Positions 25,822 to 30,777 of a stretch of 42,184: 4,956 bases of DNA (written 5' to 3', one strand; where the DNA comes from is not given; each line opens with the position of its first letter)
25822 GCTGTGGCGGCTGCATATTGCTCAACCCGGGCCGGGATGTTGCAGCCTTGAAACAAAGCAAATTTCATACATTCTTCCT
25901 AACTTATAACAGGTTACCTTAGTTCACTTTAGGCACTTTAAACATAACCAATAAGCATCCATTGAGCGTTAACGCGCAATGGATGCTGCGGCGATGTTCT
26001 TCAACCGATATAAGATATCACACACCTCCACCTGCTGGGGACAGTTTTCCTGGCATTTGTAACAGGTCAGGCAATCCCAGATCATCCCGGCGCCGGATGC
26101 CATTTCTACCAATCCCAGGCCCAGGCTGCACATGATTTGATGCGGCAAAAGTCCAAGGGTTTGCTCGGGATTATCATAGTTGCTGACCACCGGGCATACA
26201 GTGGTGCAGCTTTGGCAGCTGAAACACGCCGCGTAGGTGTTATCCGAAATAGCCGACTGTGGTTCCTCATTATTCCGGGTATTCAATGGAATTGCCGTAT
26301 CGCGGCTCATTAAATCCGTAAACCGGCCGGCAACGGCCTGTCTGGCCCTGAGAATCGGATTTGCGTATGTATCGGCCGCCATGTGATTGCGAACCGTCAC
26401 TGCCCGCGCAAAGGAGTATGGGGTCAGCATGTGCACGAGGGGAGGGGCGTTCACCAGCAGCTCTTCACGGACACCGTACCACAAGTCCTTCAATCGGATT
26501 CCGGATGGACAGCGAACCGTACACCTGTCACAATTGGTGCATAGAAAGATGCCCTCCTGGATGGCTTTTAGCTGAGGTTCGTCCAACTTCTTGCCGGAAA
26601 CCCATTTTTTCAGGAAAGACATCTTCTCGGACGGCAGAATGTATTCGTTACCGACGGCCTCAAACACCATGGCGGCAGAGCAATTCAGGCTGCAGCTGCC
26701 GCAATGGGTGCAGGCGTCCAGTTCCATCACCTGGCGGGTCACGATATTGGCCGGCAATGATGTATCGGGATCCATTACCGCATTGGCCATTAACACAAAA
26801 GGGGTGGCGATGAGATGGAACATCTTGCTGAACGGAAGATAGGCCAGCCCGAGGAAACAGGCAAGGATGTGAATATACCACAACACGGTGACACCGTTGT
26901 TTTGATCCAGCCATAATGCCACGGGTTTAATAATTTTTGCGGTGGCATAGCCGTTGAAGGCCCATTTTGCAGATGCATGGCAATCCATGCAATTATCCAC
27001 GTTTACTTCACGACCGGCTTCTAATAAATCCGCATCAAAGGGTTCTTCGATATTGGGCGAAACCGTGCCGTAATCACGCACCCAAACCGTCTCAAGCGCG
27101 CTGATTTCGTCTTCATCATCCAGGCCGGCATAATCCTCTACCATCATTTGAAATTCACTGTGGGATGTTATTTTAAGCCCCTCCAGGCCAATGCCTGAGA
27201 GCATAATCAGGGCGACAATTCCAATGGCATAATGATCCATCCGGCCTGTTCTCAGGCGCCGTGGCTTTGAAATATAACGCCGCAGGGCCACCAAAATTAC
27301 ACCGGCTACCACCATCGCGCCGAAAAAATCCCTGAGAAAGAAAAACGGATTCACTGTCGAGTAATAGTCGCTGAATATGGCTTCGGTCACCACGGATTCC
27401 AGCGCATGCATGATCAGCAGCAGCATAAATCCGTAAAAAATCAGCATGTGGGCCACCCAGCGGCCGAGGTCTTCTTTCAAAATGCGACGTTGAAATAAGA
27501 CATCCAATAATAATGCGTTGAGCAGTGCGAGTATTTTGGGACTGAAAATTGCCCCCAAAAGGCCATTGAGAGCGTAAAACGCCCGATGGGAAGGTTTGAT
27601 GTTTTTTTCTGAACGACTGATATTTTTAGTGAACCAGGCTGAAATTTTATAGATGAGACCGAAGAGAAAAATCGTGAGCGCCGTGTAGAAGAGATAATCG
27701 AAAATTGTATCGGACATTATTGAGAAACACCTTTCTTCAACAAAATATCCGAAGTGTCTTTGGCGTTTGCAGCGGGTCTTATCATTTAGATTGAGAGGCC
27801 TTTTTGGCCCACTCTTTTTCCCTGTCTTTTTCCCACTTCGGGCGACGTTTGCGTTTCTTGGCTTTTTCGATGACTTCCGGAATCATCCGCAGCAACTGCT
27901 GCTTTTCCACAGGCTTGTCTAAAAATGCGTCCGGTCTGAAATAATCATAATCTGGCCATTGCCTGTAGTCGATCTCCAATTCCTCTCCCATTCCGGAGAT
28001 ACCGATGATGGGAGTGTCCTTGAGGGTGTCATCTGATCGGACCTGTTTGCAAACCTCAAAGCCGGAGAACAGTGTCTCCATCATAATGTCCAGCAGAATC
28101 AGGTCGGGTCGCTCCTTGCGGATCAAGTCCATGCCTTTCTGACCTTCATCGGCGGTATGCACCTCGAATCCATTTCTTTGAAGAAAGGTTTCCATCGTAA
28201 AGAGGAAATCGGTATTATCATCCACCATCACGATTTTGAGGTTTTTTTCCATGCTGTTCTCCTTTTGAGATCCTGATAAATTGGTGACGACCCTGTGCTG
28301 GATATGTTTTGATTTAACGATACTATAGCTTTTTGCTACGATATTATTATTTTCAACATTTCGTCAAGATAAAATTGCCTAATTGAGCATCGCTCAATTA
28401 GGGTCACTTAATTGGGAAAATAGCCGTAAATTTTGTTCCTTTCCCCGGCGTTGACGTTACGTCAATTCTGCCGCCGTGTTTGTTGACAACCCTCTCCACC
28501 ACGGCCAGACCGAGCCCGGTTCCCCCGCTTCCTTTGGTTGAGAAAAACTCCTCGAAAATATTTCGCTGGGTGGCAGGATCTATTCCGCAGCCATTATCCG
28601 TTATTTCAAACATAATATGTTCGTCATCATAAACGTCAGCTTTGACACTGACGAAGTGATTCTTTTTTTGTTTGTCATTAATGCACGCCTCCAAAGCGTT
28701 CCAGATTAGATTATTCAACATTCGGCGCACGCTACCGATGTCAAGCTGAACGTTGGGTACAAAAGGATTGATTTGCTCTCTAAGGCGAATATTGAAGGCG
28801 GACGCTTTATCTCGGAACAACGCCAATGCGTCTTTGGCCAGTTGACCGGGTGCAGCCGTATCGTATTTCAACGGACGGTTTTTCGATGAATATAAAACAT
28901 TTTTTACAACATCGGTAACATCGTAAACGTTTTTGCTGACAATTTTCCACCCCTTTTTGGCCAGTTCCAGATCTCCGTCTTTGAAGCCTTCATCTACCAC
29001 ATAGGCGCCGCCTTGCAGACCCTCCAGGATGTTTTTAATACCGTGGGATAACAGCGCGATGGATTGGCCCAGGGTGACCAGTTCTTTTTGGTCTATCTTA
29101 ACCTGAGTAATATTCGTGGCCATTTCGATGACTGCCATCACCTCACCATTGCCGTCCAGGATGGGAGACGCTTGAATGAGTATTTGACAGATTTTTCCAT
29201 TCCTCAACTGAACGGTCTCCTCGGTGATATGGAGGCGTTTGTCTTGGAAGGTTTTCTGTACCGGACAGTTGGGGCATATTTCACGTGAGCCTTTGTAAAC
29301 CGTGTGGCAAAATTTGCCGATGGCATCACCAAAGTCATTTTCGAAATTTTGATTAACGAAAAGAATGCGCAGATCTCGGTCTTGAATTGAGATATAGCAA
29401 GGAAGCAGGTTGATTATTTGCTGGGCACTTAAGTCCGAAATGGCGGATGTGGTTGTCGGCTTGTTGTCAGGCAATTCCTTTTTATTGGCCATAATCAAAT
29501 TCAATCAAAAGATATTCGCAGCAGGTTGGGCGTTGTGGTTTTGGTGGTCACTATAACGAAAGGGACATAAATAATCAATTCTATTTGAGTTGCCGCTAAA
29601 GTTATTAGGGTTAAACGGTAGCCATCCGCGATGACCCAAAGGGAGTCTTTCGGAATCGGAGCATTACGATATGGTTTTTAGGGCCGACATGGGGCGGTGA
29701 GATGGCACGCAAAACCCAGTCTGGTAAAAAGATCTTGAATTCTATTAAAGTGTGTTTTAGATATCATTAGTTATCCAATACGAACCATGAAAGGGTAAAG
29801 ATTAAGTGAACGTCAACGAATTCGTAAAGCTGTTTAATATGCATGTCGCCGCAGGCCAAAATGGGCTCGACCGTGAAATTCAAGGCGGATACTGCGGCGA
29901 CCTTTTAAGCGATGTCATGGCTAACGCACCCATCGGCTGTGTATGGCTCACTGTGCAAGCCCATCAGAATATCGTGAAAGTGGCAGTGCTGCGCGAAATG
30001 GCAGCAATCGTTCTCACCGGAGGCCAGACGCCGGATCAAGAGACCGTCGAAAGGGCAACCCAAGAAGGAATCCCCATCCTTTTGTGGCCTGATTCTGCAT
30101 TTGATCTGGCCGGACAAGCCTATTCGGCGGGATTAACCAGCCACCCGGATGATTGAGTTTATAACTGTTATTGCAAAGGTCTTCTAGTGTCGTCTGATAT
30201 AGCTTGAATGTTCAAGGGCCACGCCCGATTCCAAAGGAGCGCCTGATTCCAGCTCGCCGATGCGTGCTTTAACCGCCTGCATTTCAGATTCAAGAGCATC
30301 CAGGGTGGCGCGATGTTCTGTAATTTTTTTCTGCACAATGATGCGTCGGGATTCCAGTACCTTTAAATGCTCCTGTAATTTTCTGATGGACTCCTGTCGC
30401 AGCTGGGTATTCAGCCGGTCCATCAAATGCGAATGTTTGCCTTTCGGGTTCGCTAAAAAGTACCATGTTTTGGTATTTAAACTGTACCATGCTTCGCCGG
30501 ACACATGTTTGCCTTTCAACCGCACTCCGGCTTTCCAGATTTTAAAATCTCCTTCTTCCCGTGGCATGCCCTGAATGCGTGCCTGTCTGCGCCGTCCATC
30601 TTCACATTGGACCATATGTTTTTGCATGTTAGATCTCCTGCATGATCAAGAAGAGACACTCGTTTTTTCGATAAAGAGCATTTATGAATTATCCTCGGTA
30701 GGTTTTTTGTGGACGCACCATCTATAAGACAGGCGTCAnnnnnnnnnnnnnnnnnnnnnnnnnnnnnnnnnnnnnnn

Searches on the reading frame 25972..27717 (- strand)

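Call 7: search_protein_families(library=pfam, proteins=[window:25972-27717:-], max_evalue=0.001)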
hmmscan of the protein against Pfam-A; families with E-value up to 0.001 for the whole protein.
window:25972-27717:- (582 aa): 7 families
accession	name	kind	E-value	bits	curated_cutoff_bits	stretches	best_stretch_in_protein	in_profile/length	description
PF13183.11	Fer4_8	-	1.5e-19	70.7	27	2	332-407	1-68/68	4Fe-4S dicluster domain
PF13237.11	Fer4_10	-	2.4e-15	56.6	25.5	1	495-560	6-53/53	4Fe-4S dicluster domain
PF13534.11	Fer4_17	-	7.6e-13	49.2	22.2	2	497-563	1-60/61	4Fe-4S dicluster domain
PF12838.12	Fer4_7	-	2e-10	41.4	27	1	336-407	2-52/52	4Fe-4S dicluster domain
PF13187.11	Fer4_9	-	5.7e-10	39.5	27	1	497-562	1-50/52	4Fe-4S dicluster domain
PF12797.12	Fer4_2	-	5.3e-06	26.5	24.5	0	329-348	3-22/22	4Fe-4S binding domain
PF13746.11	Fer4_18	-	0.00071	20.2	27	0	489-510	52-73/114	4Fe-4S dicluster domain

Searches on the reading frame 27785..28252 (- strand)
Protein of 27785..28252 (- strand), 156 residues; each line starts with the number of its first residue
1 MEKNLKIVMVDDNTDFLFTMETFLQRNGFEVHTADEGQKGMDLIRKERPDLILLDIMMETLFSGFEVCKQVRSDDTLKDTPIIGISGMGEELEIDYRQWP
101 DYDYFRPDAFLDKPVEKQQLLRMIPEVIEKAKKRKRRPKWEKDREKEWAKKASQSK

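Call 7: search_protein_families(library=pfam, proteins=[window:27785-28252:-], max_evalue=0.001)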
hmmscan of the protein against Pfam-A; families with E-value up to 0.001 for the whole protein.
window:27785-28252:- (156 aa): 2 families
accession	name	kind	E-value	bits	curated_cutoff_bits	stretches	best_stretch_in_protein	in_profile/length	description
PF00072.30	Response_reg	-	6.9e-19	68.5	30.2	1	7-124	1-110/111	Response regulator receiver domain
PF23198.2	PDE8A_N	-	0.00055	20.3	29.6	1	6-85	11-91/147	PDE8A-like, N-terminal domain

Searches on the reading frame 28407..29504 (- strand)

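Call 7: search_protein_families(library=pfam, proteins=[window:28407-29504:-], max_evalue=0.001)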
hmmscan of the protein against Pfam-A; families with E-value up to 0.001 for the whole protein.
window:28407-29504:- (366 aa): 5 families
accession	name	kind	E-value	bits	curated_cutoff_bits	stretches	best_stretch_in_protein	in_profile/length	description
PF02518.31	HATPase_c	-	6.9e-26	91.3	26.4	1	258-365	5-109/111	Histidine kinase-, DNA gyrase B-, and HSP90-like ATPase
PF08448.16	PAS_4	-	5.3e-10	39.9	23.1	1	33-136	3-109/110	PAS fold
PF13426.13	PAS_9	-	5e-08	33.6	27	1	37-134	3-103/103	PAS domain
PF14501.12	HATPase_c_5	-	4.3e-06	27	22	1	260-350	7-89/102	GHKL domain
PF00989.32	PAS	-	0.00013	22.4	22.6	1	28-124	4-105/113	PAS fold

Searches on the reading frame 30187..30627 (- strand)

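Call 8: search_protein_families(library=pfam, proteins=[window:30187-30627:-], max_evalue=0.001)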
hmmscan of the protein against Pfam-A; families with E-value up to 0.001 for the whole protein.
window:30187-30627:- (147 aa): 1 family
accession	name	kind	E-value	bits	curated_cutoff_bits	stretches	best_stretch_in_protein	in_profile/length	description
PF09766.14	FmiP_Thoc5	-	0.00017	21.4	29.4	1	63-127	86-148/362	Fms-interacting protein/Thoc5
